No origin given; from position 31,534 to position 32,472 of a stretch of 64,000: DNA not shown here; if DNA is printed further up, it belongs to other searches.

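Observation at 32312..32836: NudC-architecture NUDIX hydrolase translationally coupled to the TIR gene but lacking the NADH-pyrophosphatase specificity motif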

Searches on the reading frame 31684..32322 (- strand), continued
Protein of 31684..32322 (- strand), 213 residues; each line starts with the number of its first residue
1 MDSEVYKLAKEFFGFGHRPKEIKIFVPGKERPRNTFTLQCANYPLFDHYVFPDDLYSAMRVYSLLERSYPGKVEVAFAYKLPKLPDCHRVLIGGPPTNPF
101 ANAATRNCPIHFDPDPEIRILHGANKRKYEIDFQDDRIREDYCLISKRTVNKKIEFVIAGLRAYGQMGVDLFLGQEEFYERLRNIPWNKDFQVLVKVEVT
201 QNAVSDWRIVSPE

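Call 79: search_solved_structures(query=L007:5093-6139:+, max_evalue=1e-15)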
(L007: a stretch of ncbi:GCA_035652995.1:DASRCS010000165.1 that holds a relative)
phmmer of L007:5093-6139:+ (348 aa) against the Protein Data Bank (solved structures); distinct sequences matched with E-value up to 1e-15: 37.
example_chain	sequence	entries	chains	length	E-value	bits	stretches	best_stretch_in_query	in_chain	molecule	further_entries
7d72_K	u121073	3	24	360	8.5e-53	182.9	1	1-346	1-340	Mannose-1-phosphate guanyltransferase beta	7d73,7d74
7whr_B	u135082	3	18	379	5.2e-51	177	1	1-340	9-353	Nucleotidyl transferase family protein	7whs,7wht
8yre_D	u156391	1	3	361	1.6e-50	175.4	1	1-346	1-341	Mannose-1-phosphate guanylyltransferase 1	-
7x8j_A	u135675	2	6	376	1.8e-50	175.3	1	1-346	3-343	Mannose-1-phosphate guanylyltransferase 1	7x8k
8x7s_B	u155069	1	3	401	4e-50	174.1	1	1-325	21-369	UTP--glucose-1-phosphate uridylyltransferase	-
6jq8_A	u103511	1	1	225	3.8e-29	105.1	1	3-227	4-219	Putative 6-deoxy-D-mannoheptose pathway protein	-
5xhw_A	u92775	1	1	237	4.4e-29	104.9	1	3-227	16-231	Putative 6-deoxy-D-mannoheptose pathway protein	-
4y7t_A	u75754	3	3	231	6.1e-27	97.9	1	1-142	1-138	Nucleotidyl transferase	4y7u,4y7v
5ids_A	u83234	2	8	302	2.2e-26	96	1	3-186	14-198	Glucose-1-phosphate thymidylyltransferase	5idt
1mp3_A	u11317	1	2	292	2.8e-26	95.7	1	3-183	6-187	GLUCOSE-1-PHOSPHATE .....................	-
3pkq_A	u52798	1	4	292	3.9e-26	95.2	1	3-183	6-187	Glucose-1-phosphate thymidylyltransferase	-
1h5s_D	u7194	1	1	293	4.6e-26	95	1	3-182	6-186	Glucose-1-phosphate thymidylyltransferase 1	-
1h5r_A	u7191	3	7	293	4.6e-26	95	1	3-223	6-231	GLUCOSE-1-PHOSPHATE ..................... | Glucose-1-phosphate thymidylyltransferase 1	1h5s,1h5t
1h5r_B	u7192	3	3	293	5.6e-26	94.7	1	3-182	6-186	GLUCOSE-1-PHOSPHATE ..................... | Glucose-1-phosphate thymidylyltransferase 1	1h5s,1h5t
6n0u_A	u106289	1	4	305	6.8e-26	94.4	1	3-182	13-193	Glucose-1-phosphate thymidylyltransferase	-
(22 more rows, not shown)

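Call 85: search_dna_similar(query=window:31684-32322:-, collection=plasmids, mode=protein, max_evalue=0.001, max_rows=15)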
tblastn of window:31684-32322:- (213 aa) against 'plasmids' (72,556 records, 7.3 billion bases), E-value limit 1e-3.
No match.

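Call 86: search_dna_similar(query=window:31684-32322:-, collection=phages, mode=protein, max_evalue=0.001, max_rows=15)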
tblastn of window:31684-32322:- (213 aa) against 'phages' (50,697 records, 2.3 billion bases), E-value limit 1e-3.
No match.

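Call 91: search_protein_families(library=pfam, proteins=[L023:8121-9068:-, L023:11075-12631:-, L023:3532-4269:+, L023:2794-3498:+, L023:5768-6790:+, L024:1766-2773:+], max_evalue=0.001)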
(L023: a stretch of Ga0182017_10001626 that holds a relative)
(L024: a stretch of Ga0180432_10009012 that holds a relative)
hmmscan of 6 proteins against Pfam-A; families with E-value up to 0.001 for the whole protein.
L023:8121-9068:- (315 aa): 0 families

L023:11075-12631:- (518 aa): 3 families
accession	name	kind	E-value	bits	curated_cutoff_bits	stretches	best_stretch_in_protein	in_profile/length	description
PF10137.14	CAP12-PCTIR_TIR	-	1.1e-23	83.9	24.7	1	387-500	1-118/119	CAP12/Pycsar effector protein, TIR domain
PF20702.3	nSTAND2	-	2.7e-08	33.9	24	1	159-282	110-228/279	Novel STAND NTPase 2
PF20703.3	nSTAND1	-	1.2e-05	25.5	27.1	1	22-290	14-240/379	Novel STAND NTPase 1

L023:3532-4269:+ (245 aa): 0 families

L023:2794-3498:+ (234 aa): 0 families

L023:5768-6790:+ (340 aa): 9 families
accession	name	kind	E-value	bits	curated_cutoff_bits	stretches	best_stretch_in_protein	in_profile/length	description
PF01370.27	Epimerase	-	4.1e-46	157.8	20.9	1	5-242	2-240/240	NAD dependent epimerase/dehydratase family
PF16363.11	GDP_Man_Dehyd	-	3.3e-36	125.8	27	1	6-306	2-330/332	GDP-mannose 4,6 dehydratase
PF01073.25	3Beta_HSD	-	6e-13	48.9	22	1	5-159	1-158/280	3-beta hydroxysteroid dehydrogenase/isomerase family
PF04321.23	RmlD_sub_bind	-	5.8e-09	35.9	27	1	5-264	4-235/287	RmlD substrate binding domain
PF13460.12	NAD_binding_10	-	1.3e-07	32.1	27.2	1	8-160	1-133/184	NAD(P)H-binding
PF07993.18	NAD_binding_4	-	4.4e-06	26.5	20.1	0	6-34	1-29/258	Male sterility protein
PF00106.31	adh_short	-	1.4e-05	25.1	26.6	1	5-167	4-169/195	short chain dehydrogenase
PF02719.21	Polysacc_synt_2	-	0.00014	21.6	20.2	1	5-234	2-224/293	Polysaccharide biosynthesis protein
PF08659.16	KR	-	0.00087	19.7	22.6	0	4-128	3-142/180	KR domain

L024:1766-2773:+ (336 aa): 7 families
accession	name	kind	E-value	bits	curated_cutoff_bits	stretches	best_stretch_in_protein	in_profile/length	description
PF01370.27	Epimerase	-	2e-35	122.8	20.9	1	21-246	2-240/240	NAD dependent epimerase/dehydratase family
PF16363.11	GDP_Man_Dehyd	-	1.5e-23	84.2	27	1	21-293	1-301/332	GDP-mannose 4,6 dehydratase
PF04321.23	RmlD_sub_bind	-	1e-18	67.9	27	1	19-268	2-234/287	RmlD substrate binding domain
PF01073.25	3Beta_HSD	-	5.6e-13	49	22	1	21-167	1-156/280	3-beta hydroxysteroid dehydrogenase/isomerase family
PF13460.12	NAD_binding_10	-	4e-08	33.8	27.2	1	26-172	3-135/184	NAD(P)H-binding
PF02719.21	Polysacc_synt_2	-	4.7e-07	29.7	20.2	1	68-119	58-111/293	Polysaccharide biosynthesis protein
PF07993.18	NAD_binding_4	-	6.6e-06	25.9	20.1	1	66-172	63-192/258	Male sterility protein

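Call 92: search_protein_families(library=padloc, proteins=[P0054, P0041, P0034, P0065, L011:2692-4137:+, L005:1522-4062:+, L023:11075-12631:-, L005:6662-7468:+], max_evalue=0.001)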
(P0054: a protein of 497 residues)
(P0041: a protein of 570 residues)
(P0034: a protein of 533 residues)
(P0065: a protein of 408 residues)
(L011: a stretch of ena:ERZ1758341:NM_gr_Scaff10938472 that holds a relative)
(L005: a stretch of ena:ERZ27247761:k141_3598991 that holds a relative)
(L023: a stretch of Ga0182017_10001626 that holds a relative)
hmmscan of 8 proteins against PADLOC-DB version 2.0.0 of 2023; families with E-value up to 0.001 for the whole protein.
P0054 (497 aa): 2 families
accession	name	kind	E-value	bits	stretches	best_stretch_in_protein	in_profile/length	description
PDLC04726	PDC-M60C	-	2e-26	90.8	1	4-257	149-400/407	-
PDLC00759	Effector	-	1.6e-23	81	1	29-251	269-494/506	PN-superfamily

P0041 (570 aa): 2 families
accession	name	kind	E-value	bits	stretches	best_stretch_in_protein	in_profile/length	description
PDLC05051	PDC-S60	-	5.6e-41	138.6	1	252-534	4-287/1027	-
PDLC00736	Effector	-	2.1e-36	124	1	250-563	4-306/561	Endonuclease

P0034 (533 aa): 0 families

P0065 (408 aa): 9 families
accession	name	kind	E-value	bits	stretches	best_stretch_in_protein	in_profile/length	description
PDLC00731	Effector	-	2.3e-22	77.4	1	4-113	156-261/306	TIR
PDLC00729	Effector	-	5.9e-19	66.6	1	4-109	5-106/310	TIR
PDLC00732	Effector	-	6.7e-18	62.6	1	4-109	152-253/301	TIR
PDLC02371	PycTIR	-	8.1e-14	49.6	1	4-113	153-246/288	-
PDLC05005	PDC-S35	-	1.3e-08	32.9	1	46-109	156-220/264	-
PDLC05006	PDC-S35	-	3.5e-08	31.1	1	45-112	119-189/231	-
PDLC05007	PDC-S35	-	8e-08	30.3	1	52-109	176-235/278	-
PDLC05003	PDC-S35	-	7.6e-07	26.9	1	58-109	142-197/245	-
PDLC05004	PDC-S35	-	1.6e-06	25.9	1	50-109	161-222/265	-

L011:2692-4137:+ (481 aa): 0 families

L005:1522-4062:+ (846 aa): 0 families

L023:11075-12631:- (518 aa): 9 families
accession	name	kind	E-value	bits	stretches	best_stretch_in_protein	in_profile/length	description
PDLC05005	PDC-S35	-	3.7e-18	64.2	1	386-500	119-237/264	-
PDLC00729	Effector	-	2.7e-15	54.6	1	401-503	21-126/310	TIR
PDLC02371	PycTIR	-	4e-15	53.9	1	377-504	143-264/288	-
PDLC05007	PDC-S35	-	1.8e-14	52.1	1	386-497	134-249/278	-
PDLC00731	Effector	-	2.7e-14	50.8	1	424-503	195-279/306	TIR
PDLC05003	PDC-S35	-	7.5e-13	46.6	1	382-515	86-228/245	-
PDLC05004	PDC-S35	-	1.6e-12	45.6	1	384-500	118-239/265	-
PDLC05006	PDC-S35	-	4.1e-11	40.7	1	381-502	78-207/231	-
PDLC00732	Effector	-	8.8e-11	39.3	1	426-505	193-280/301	TIR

L005:6662-7468:+ (268 aa): 0 families

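Call 95: find_related_loci(query=A1, collection=viral_contigs, flank=8000)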
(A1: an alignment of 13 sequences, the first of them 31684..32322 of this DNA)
Query A1 (213 aa) in viral_contigs; peptide patterns used: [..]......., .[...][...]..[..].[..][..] (x = any residue, [..] = any of these).
33 stretches matched a pattern, but none encodes a relative of the query by tblastn (E <= 1e-3).
